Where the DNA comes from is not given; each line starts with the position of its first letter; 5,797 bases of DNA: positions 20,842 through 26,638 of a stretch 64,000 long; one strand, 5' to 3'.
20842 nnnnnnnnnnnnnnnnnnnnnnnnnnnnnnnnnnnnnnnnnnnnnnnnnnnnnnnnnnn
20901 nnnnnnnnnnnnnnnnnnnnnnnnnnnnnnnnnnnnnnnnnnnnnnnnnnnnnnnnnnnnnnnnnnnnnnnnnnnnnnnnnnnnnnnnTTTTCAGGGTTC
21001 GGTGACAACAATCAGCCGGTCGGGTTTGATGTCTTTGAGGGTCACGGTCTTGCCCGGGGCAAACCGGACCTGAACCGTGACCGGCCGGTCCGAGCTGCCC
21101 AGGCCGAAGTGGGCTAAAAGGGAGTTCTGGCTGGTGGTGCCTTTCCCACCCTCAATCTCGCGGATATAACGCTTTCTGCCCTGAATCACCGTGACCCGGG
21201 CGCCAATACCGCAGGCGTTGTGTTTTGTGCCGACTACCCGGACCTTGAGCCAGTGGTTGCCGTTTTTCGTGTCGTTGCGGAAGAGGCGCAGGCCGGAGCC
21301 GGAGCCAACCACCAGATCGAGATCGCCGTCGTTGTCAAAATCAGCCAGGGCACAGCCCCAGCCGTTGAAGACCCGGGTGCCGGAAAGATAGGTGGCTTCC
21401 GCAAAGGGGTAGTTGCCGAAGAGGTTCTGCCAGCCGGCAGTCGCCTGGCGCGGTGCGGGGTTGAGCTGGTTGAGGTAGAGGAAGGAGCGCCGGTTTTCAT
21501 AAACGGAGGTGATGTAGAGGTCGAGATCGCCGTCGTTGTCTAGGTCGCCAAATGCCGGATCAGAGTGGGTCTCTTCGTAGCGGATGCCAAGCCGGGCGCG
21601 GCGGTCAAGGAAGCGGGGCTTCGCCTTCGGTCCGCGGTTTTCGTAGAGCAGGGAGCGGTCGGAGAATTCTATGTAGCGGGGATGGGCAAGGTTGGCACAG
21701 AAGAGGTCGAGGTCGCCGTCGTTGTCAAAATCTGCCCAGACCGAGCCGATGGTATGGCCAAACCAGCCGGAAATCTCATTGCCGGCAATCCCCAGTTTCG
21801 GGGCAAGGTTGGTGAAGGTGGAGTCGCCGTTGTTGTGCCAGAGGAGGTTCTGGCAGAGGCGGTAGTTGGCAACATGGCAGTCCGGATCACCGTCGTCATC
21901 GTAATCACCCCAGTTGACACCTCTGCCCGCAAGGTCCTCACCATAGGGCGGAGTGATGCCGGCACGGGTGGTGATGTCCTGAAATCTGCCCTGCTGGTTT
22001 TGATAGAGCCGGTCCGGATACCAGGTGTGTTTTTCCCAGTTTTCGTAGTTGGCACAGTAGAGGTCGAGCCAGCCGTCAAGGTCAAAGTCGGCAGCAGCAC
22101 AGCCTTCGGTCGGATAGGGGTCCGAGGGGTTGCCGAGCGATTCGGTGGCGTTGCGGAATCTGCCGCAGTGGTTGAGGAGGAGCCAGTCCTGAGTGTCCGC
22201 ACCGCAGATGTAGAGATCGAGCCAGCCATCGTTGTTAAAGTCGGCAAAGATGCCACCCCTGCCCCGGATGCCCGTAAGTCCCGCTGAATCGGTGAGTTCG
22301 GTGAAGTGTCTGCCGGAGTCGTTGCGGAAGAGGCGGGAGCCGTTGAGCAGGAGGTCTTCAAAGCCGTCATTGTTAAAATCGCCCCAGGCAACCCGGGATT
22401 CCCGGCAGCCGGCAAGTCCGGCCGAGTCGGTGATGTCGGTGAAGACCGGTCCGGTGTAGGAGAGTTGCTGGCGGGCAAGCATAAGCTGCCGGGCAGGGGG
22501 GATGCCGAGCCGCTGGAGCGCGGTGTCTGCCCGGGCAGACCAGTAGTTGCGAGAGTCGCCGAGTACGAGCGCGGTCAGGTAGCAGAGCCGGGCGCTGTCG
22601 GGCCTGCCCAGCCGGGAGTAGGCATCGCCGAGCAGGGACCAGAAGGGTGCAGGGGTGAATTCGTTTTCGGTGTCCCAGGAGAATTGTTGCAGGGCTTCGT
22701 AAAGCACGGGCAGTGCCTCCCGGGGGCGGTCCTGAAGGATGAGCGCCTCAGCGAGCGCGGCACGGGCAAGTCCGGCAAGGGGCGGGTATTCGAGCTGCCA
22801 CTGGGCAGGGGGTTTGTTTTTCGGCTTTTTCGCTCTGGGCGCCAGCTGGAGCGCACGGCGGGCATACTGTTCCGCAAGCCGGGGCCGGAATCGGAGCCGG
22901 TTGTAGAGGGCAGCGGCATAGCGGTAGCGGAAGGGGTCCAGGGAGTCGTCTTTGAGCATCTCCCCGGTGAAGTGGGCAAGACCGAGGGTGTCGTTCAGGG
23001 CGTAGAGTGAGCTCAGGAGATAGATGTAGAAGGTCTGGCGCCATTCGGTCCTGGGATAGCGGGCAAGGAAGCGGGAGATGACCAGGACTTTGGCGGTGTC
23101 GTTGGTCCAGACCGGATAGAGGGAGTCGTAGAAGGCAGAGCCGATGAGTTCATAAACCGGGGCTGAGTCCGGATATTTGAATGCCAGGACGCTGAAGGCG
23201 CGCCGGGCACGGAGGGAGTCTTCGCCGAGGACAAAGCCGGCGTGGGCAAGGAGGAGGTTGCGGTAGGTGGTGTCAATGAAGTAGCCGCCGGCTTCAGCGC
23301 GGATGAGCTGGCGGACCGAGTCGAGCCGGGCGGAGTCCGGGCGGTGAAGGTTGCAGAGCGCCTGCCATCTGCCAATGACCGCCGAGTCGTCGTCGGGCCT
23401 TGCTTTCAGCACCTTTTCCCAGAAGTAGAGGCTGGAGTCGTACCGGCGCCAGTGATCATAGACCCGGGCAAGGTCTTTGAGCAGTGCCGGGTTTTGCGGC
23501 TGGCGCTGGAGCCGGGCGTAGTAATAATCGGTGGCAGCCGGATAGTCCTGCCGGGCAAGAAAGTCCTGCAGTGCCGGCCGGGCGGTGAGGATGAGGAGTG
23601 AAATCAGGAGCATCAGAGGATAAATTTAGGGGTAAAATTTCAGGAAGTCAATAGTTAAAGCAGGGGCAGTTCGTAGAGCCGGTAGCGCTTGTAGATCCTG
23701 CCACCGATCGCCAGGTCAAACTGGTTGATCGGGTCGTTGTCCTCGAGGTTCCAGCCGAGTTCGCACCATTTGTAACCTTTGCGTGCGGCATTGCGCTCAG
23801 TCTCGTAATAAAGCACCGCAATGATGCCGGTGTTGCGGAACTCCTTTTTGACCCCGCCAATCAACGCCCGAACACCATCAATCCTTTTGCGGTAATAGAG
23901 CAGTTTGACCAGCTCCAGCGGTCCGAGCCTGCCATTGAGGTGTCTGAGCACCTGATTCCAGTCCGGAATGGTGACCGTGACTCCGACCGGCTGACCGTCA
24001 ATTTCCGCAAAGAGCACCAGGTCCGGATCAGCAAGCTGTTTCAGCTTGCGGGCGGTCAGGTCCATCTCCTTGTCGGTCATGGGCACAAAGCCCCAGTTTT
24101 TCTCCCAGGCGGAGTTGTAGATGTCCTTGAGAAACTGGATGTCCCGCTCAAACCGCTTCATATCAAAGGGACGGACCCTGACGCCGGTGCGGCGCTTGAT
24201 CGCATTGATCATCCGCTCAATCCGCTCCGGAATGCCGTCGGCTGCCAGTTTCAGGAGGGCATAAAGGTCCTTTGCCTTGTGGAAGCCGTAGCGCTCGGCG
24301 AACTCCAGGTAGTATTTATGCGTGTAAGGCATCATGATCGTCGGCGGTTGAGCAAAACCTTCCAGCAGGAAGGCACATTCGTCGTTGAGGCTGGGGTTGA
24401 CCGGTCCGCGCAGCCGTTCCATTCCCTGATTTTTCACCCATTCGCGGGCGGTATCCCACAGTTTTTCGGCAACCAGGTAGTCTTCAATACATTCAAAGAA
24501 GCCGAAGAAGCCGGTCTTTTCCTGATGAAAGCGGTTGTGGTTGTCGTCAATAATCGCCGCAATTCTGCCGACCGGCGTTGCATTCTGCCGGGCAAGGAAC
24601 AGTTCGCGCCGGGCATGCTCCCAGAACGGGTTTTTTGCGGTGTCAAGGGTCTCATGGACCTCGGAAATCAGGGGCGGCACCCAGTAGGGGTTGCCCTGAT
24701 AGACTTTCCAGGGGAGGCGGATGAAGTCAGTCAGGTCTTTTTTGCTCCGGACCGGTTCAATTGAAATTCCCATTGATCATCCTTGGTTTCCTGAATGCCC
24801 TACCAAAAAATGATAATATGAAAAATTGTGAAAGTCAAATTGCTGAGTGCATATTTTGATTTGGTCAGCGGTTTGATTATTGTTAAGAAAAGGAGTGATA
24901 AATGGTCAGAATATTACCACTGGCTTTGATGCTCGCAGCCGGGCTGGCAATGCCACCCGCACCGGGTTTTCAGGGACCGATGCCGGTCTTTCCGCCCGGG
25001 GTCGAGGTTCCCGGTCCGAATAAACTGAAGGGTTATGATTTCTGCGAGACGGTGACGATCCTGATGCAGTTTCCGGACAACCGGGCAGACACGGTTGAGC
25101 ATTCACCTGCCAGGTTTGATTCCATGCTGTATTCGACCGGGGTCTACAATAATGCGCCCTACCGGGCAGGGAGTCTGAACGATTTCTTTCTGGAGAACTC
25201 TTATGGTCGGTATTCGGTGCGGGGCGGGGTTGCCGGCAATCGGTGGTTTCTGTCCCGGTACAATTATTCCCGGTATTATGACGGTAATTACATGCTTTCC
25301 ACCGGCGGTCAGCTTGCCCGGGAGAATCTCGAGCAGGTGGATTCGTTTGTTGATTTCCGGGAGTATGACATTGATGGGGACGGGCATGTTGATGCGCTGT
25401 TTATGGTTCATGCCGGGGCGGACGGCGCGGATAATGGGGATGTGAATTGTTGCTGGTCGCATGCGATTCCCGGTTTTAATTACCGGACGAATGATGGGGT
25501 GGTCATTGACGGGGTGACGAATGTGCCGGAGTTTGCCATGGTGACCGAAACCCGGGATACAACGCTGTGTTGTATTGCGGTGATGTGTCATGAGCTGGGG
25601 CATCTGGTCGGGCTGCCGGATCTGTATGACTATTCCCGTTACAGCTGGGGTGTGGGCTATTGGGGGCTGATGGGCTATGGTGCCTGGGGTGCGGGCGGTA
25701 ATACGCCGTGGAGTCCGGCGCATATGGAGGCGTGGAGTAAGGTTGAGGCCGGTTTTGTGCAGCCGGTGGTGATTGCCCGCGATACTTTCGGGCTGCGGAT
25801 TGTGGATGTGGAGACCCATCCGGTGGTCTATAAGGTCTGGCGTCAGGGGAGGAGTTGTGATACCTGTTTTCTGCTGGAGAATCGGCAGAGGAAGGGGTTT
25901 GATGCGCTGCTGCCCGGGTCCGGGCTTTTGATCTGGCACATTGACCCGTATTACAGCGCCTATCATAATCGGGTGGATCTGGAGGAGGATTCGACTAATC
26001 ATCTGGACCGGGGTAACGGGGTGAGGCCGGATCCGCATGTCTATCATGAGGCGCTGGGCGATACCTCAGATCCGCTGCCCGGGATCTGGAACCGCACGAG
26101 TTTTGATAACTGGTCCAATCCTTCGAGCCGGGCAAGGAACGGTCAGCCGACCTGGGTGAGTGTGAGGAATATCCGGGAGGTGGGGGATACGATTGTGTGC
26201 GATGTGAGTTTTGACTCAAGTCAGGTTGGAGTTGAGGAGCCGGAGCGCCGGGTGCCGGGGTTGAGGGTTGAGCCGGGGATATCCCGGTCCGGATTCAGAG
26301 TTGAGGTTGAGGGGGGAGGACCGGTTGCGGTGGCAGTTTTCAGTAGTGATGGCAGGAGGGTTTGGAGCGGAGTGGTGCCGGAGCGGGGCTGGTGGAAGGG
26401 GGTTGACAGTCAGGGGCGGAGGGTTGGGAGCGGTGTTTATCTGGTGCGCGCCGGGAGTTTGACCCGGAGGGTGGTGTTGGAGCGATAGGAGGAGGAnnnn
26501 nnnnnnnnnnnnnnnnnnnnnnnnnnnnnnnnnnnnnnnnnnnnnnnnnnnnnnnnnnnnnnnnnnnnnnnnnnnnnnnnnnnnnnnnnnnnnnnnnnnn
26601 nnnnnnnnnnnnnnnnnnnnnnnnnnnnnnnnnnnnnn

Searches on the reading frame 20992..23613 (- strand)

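Call 3: search_protein_families(library=pfam, proteins=[window:20992-23613:-], max_evalue=0.01)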
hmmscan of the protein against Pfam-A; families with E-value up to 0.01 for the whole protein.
window:20992-23613:- (873 aa): 11 families
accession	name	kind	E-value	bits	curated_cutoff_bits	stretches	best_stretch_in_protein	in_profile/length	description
PF13517.12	FG-GAP_3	-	5.2e-38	129.9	26.9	6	458-519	1-60/61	FG-GAP-like repeat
PF01839.29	FG-GAP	-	3.4e-16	59.2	22.1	1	751-781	2-28/37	FG-GAP repeat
PF07593.17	UnbV_ASPIC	-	7.7e-15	55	23.4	1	802-867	1-66/68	ASPIC and UnbV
PF00515.34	TPR_1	-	3.2e-07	30.3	27.8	0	323-350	2-29/34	Tetratricopeptide repeat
PF14559.12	TPR_19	-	1.2e-06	29.2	25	1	19-77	2-59/68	Tetratricopeptide repeat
PF07719.23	TPR_2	-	1.7e-06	28.1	27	1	323-351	2-30/34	Tetratricopeptide repeat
PF13424.12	TPR_12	-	1.7e-05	25.3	30.1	1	283-349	3-72/77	Tetratricopeptide repeat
PF13428.12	TPR_14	-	2.2e-05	25.2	23.5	0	283-316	3-36/44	Tetratricopeptide repeat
PF13181.12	TPR_8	-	0.00013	22.3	25.7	0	323-349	2-28/34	Tetratricopeptide repeat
PF07721.20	TPR_4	-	0.00042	21.1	27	0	283-304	3-24/26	Tetratricopeptide repeat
PF13431.12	TPR_17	-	0.0012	19.4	24.4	0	35-60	6-31/34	Tetratricopeptide repeat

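Call 4: search_protein_families(library=ncbifam, proteins=[window:20992-23613:-], max_evalue=0.01)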
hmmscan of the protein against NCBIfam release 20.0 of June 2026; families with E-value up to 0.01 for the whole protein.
window:20992-23613:- (873 aa): 2 families
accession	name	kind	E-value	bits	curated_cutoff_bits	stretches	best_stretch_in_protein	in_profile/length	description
NF052415.1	T3SS_chap_SctY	equivalog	0.0013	19.2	70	0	283-345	42-100/106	type III secretion apparatus assembly chaperone SctY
TIGR02917.1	PEP_TPR_lipo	equivalog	0.0016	16.4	312.2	0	19-95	612-688/899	XrtA/PEP-CTERM system TPR-repeat protein PrsT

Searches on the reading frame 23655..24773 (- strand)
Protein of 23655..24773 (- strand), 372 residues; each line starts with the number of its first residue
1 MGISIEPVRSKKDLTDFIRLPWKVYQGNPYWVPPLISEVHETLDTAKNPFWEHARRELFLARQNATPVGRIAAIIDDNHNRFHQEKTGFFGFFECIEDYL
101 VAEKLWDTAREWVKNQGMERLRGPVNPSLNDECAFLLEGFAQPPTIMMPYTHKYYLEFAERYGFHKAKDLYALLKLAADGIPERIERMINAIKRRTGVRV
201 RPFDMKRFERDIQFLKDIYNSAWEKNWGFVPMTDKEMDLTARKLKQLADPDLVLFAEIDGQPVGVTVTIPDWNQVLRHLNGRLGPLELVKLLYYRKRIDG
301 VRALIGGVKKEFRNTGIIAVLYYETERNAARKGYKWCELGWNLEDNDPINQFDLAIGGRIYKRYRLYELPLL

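Call 3: search_protein_families(library=pfam, proteins=[window:23655-24773:-], max_evalue=0.01)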
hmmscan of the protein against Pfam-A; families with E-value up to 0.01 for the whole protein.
window:23655-24773:- (372 aa): 2 families
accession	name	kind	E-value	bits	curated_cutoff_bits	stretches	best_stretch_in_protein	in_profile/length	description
PF00583.31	Acetyltransf_1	-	1.6e-06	28.9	20.7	0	214-335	3-94/116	Acetyltransferase (GNAT) family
PF13480.13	Acetyltransf_6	-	0.00067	20.3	22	0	302-342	97-137/143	Acetyltransferase (GNAT) domain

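Call 4: search_protein_families(library=ncbifam, proteins=[window:23655-24773:-], max_evalue=0.01)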
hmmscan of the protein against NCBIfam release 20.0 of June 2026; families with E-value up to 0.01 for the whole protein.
window:23655-24773:- (372 aa): 0 families

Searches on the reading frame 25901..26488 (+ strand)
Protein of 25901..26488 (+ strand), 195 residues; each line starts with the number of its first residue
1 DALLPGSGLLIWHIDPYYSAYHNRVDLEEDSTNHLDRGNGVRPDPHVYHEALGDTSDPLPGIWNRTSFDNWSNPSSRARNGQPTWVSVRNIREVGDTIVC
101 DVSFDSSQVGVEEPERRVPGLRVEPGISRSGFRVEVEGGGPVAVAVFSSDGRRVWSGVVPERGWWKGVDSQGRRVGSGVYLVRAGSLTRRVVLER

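Call 30: search_protein_families(library=ncbifam, proteins=[window:25901-26488:+], max_evalue=10)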
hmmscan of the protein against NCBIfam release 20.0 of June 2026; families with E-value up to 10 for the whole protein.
window:25901-26488:+ (195 aa): 3 families
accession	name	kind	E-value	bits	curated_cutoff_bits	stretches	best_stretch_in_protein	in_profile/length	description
TIGR04183.1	Por_Secre_tail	domain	0.026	14.5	23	1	133-192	12-70/72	T9SS type A sorting domain-containing protein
NF053608.1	Lsa66_OmpA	equivalog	0.21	10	700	1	153-177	413-439/581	fibronectin-binding adhesin Lsa66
NF052228.1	T9SS_PorZ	equivalog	0.33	9.3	260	1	165-183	721-739/757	type IX secretion system anionic LPS delivery protein PorZ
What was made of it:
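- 24902..26488 (+): Upstream M6 metallopeptidase (528 aa): signal peptide, HELGH, weak T9SS-type tail. A clade-specific neighbour, probably co-transcribed. TIGR04183 14.5 bits, below cut-off (call 30).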
